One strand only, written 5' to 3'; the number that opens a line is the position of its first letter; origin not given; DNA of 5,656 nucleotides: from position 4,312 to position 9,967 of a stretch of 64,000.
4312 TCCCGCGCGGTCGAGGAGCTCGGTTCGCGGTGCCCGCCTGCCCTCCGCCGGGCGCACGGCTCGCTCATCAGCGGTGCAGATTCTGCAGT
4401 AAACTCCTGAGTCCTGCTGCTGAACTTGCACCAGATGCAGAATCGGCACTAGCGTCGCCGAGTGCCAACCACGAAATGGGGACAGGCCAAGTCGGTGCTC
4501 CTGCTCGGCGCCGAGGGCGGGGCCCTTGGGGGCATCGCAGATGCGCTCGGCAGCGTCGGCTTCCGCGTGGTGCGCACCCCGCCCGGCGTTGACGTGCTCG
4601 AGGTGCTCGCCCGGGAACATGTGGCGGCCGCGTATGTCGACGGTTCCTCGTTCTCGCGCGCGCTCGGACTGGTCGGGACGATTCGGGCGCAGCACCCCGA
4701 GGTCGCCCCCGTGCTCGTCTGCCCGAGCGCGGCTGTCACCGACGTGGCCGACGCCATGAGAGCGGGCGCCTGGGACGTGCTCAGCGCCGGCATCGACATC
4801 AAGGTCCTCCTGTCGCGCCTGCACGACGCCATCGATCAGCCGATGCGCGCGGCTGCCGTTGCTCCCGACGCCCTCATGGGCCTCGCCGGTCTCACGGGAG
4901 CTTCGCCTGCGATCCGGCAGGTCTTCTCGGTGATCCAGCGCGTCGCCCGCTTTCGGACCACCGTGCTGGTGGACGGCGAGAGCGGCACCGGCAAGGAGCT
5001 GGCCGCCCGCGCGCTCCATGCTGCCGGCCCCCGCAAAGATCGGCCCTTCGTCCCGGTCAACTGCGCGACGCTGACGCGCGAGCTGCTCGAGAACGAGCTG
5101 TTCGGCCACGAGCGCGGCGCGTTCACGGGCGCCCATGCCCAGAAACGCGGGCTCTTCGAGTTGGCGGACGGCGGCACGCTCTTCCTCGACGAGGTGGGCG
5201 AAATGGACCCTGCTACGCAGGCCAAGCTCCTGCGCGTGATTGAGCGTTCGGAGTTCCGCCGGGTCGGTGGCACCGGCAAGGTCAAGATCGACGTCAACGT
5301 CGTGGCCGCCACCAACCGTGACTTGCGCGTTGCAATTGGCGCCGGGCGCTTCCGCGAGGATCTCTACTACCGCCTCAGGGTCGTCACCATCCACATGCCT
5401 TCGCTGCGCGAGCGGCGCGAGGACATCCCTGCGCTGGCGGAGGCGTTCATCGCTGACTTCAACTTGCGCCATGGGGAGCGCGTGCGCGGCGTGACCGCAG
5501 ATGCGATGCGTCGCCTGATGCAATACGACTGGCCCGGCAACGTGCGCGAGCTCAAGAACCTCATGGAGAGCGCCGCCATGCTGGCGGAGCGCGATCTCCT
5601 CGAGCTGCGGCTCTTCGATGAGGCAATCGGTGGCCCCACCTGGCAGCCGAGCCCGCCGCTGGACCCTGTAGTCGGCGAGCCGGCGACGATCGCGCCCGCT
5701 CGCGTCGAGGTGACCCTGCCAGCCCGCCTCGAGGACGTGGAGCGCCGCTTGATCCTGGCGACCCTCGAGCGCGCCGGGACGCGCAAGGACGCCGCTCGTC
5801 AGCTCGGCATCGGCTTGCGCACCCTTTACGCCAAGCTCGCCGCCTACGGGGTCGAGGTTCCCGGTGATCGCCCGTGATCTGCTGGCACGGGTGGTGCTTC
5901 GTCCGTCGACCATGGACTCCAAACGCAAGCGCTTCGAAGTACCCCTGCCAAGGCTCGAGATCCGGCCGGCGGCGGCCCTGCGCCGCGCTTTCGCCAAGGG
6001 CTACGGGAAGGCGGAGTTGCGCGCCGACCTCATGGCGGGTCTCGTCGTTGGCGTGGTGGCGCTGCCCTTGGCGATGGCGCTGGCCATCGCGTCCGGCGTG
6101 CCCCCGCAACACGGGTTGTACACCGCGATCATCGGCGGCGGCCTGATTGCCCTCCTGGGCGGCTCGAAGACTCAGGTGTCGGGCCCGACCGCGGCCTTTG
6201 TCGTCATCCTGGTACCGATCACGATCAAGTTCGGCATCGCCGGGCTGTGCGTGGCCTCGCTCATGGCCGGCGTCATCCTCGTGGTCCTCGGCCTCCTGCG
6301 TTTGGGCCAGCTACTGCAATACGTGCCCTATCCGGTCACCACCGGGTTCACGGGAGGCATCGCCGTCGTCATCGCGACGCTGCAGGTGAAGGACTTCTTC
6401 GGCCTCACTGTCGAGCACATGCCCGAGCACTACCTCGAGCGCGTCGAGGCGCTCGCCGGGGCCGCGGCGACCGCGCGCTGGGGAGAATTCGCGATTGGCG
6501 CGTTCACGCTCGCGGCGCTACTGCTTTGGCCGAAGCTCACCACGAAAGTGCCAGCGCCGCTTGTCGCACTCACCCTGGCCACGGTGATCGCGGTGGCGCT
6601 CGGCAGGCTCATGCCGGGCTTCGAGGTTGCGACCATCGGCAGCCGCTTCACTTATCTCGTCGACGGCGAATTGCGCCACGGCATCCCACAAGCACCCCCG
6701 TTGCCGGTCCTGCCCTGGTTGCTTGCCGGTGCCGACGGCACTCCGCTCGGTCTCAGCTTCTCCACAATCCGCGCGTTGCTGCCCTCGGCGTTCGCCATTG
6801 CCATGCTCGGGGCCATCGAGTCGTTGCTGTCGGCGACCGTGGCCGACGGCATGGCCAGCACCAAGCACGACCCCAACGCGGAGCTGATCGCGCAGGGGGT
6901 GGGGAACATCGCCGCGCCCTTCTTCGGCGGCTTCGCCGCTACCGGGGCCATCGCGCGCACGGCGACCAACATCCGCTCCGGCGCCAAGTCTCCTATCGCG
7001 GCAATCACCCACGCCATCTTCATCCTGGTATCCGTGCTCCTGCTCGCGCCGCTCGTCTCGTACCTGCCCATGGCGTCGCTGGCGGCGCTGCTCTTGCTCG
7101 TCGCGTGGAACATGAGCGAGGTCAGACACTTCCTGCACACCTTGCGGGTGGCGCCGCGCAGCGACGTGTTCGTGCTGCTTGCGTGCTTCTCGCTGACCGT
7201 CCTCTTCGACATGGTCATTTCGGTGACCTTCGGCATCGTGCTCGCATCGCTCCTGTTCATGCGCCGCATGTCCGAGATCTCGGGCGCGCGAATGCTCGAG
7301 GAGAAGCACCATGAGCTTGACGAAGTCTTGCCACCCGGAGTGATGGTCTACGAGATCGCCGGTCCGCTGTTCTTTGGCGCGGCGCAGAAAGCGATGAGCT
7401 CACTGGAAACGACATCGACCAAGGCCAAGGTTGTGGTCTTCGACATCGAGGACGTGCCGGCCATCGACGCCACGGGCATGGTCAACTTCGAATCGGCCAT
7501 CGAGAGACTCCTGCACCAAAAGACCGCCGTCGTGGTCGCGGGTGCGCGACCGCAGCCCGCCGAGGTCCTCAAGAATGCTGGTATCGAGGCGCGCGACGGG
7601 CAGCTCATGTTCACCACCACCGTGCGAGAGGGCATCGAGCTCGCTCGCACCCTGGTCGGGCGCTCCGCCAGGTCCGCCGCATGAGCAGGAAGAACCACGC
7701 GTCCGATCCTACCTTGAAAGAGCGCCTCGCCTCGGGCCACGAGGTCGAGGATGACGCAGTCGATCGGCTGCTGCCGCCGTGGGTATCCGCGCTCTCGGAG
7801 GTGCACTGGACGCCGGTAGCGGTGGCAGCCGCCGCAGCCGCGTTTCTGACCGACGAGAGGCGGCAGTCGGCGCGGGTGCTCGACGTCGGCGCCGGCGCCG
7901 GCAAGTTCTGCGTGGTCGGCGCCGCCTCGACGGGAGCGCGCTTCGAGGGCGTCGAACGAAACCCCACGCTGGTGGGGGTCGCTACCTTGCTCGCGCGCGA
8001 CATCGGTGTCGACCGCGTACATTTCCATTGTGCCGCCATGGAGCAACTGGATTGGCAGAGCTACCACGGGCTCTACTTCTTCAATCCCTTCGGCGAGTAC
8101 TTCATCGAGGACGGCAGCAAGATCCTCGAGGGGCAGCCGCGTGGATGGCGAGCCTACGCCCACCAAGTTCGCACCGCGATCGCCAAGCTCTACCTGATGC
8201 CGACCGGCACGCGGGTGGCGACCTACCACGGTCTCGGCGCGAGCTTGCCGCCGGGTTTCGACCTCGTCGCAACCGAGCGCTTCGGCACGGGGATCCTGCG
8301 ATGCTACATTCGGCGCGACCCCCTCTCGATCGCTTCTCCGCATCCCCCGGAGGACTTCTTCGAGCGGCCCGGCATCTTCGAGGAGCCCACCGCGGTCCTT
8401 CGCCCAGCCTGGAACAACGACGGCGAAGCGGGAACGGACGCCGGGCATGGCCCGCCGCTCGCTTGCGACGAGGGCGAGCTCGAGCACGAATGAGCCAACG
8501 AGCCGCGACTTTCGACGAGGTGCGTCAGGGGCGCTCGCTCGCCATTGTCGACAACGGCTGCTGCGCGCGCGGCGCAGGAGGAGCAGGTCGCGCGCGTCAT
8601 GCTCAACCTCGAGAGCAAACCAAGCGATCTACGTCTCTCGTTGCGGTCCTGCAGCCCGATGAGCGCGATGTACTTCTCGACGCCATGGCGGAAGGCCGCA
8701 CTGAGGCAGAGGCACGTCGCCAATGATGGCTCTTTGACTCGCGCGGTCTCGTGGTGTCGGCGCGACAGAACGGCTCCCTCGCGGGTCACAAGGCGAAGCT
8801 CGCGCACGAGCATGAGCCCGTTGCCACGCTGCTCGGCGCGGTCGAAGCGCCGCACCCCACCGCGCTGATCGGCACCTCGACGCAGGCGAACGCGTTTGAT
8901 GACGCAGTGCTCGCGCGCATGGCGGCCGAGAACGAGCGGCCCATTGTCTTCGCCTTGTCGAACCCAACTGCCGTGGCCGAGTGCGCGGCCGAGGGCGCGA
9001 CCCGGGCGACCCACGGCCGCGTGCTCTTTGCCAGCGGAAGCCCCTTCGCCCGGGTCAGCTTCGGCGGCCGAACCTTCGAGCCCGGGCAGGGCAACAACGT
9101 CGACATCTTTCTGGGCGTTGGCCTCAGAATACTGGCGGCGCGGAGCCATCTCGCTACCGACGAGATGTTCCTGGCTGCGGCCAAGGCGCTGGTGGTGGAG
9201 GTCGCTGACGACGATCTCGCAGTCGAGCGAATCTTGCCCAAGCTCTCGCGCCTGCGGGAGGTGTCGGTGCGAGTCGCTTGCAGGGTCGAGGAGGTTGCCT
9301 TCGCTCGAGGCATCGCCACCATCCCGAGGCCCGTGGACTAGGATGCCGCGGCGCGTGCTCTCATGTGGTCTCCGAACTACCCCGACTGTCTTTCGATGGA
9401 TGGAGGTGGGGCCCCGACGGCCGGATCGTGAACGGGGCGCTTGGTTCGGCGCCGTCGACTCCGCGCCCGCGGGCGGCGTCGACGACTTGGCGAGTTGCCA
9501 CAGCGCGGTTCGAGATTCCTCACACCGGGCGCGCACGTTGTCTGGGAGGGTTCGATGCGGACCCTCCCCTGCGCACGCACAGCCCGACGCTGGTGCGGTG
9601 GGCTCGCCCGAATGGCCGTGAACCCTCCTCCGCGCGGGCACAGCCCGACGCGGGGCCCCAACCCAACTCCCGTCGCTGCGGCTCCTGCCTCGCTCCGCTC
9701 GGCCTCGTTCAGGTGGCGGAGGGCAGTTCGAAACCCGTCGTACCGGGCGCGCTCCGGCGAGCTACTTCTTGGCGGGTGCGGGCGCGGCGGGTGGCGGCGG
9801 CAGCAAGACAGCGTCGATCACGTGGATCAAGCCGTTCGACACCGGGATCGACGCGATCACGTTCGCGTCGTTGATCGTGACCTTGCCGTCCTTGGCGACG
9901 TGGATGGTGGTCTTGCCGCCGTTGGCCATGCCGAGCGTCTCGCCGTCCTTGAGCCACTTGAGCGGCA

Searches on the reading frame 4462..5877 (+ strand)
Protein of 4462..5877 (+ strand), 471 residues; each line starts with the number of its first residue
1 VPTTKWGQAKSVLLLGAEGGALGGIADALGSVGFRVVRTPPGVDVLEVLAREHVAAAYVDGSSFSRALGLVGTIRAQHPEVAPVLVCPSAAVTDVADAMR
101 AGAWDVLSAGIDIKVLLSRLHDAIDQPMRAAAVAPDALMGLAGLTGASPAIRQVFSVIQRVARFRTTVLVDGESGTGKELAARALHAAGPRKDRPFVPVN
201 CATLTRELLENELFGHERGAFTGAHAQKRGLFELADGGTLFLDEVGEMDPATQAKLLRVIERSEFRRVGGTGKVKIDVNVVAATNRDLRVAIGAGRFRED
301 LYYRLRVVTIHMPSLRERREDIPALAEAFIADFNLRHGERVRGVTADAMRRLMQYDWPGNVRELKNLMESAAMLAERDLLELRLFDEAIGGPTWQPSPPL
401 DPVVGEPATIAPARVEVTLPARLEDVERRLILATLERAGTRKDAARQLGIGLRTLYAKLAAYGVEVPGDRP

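Call 60: search_protein_families(library=pfam, proteins=[window:4462-5877:+], max_evalue=0.01)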
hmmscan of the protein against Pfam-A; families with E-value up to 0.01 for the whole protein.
window:4462-5877:+ (471 aa): 10 families
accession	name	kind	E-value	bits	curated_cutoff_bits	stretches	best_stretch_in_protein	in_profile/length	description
PF00158.32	Sigma54_activat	-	1.1e-67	227.3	20.2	1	145-311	2-168/168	Sigma-54 interaction domain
PF25601.1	AAA_lid_14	-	1.5e-24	86.1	27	1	316-389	1-74/87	AAA+ ATPase lid domain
PF14532.12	Sigma54_activ_2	-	5.8e-20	72.4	25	1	146-315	2-138/138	Sigma-54 interaction domain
PF02954.25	HTH_8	-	5.2e-12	45.7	22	1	423-462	2-42/42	Bacterial regulatory protein, Fis family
PF07728.20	AAA_5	-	1.5e-07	31.9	22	1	168-286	2-123/139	AAA domain (dynein-related subfamily)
PF00004.35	AAA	-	0.00031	21.6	21.2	1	169-298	2-124/131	ATPase family associated with various cellular activities (AAA)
PF13191.12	AAA_16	-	0.00058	20.8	32.6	1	149-261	7-121/167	AAA ATPase domain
PF18024.7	HTH_50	-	0.0027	17.8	27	1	422-464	7-49/50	Helix-turn-helix domain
PF07724.20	AAA_2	-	0.0032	18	27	1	167-277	5-115/166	AAA domain (Cdc48 subfamily)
PF01078.27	Mg_chelatase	-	0.0036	17.2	20.3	0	223-285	93-157/207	Magnesium chelatase, subunit ChlI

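Call 73: find_encoding_contigs(protein=window:4462-5877:+, flank=10000, max_places=3)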
Protein window:4462-5877:+ (471 aa): no gene with exactly this product is on record in the collection.

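Call 88: search_protein_families(library=pfam, proteins=[L137:2680-3294:-], max_evalue=0.01)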
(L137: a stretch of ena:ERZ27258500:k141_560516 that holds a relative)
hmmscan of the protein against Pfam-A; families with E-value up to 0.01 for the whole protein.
L137:2680-3294:- (204 aa): 0 families

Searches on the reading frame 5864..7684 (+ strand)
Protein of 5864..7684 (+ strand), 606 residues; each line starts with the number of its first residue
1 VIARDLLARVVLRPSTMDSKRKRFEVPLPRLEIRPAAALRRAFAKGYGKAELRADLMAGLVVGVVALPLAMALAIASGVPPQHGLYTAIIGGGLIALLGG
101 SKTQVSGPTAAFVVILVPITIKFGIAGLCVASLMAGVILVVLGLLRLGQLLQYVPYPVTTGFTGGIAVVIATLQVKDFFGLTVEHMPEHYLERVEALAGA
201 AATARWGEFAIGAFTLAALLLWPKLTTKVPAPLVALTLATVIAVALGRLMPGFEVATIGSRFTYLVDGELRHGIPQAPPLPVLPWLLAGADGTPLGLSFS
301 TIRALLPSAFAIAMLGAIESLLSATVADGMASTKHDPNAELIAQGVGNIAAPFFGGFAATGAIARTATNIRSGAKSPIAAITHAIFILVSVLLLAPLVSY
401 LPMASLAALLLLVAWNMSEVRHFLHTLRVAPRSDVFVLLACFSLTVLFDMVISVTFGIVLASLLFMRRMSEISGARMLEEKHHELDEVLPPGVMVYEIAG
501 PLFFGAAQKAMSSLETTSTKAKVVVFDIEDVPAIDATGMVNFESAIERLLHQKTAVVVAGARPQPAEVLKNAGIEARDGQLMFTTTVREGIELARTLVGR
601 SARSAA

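Call 60: search_protein_families(library=pfam, proteins=[window:5864-7684:+], max_evalue=0.01)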
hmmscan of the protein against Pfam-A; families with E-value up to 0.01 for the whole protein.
window:5864-7684:+ (606 aa): 2 families
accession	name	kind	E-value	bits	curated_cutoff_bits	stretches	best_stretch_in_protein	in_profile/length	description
PF00916.26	Sulfate_transp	-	1.4e-83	281.3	23.2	1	52-440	1-379/380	Sulfate permease family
PF01740.26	STAS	-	3.3e-14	53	22.6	1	490-575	7-94/106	STAS domain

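Call 76: find_encoding_contigs(protein=window:5864-7684:+, flank=10000, max_places=6)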
Protein window:5864-7684:+ (606 aa): 3 contigs read that carry it; 2 places shown.
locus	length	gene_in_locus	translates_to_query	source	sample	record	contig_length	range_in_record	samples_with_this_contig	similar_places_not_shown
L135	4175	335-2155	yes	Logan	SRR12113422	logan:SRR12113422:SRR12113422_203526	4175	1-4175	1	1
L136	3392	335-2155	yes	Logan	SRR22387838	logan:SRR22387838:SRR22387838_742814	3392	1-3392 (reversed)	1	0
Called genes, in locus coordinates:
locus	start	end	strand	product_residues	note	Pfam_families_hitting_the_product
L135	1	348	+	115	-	?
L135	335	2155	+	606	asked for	PF00916:Sulfate_transp, PF01740:STAS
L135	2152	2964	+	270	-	PF13847:Methyltransf_31 (weak)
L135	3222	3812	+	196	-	PF03949:Malic_M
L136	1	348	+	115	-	?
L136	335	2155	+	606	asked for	PF00916:Sulfate_transp, PF01740:STAS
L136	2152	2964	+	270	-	PF13847:Methyltransf_31 (weak)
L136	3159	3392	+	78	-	?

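Call 88: search_protein_families(library=pfam, proteins=[L137:2680-3294:-], max_evalue=0.01)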
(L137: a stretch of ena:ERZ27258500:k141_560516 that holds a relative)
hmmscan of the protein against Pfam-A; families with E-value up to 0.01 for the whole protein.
L137:2680-3294:- (204 aa): 0 families

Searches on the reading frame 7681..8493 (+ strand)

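Call 14: search_protein_families(library=pfam, proteins=[window:7681-8493:+], max_evalue=0.01)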
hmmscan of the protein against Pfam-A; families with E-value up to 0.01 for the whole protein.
window:7681-8493:+ (270 aa): 4 families
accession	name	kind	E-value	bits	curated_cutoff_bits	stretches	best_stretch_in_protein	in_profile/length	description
PF13847.12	Methyltransf_31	-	2.8e-07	30.7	27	1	63-126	4-71/145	Methyltransferase domain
PF13649.12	Methyltransf_25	-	3.4e-05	24.9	27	1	66-127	1-62/97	Methyltransferase domain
PF13489.12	Methyltransf_23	-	0.00034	20.8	27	1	51-109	11-61/164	Methyltransferase domain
PF01135.25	PCMT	-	0.0014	18.9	20.3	1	50-118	63-131/210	Protein-L-isoaspartate(D-aspartate) O-methyltransferase (PCMT)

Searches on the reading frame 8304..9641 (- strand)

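Call 14: search_protein_families(library=pfam, proteins=[window:8304-9641:-], max_evalue=0.01)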
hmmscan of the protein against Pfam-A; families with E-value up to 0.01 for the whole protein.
window:8304-9641:- (445 aa): 1 family
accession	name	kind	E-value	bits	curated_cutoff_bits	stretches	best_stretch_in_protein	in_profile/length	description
PF14439.12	Bd3614-deam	-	0.0035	17.8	38.5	1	330-385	44-99/113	Bd3614-like deaminase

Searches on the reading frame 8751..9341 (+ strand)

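Call 14: search_protein_families(library=pfam, proteins=[window:8751-9341:+], max_evalue=0.01)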
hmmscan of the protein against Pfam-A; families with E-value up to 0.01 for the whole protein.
window:8751-9341:+ (196 aa): 1 family
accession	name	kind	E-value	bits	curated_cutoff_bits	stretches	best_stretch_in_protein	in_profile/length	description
PF03949.21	Malic_M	-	2.2e-52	178.4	23.5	1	8-183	76-257/258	Malic enzyme, NAD binding domain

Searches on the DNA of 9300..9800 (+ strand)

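Call 22: search_rna_families(source=window, start=9300, end=9800, threshold=evalue, max_evalue=10)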
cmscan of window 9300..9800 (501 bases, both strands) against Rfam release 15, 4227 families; matches with E-value up to 10: 1.
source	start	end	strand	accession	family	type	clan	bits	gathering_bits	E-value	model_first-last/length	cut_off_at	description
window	9418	9510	+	RF03276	mir-2232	Gene; miRNA;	-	14.9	70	4.8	1-91/91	no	mir-2232 microRNA precursor family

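Call 66: search_dna_similar(query=window:9495-9760:+, collection=plasmids, mode=distant, max_evalue=0.001)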
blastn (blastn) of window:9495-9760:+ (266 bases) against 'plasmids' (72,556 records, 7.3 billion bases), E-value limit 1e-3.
No match.
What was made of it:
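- Tried and rejected: The plasmid collection gave no match (call 66).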

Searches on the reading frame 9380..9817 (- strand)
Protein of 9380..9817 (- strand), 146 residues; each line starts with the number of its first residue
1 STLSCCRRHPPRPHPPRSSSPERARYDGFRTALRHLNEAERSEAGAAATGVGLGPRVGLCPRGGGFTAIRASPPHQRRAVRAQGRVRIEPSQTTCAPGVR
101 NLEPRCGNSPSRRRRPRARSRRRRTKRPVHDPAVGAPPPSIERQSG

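Call 32: find_homologous_proteins(query=window:9380-9817:-, max_evalue=0.01)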
Query window:9380-9817:-: 3571 candidates shared short words with the query, none scored E <= 0.01.
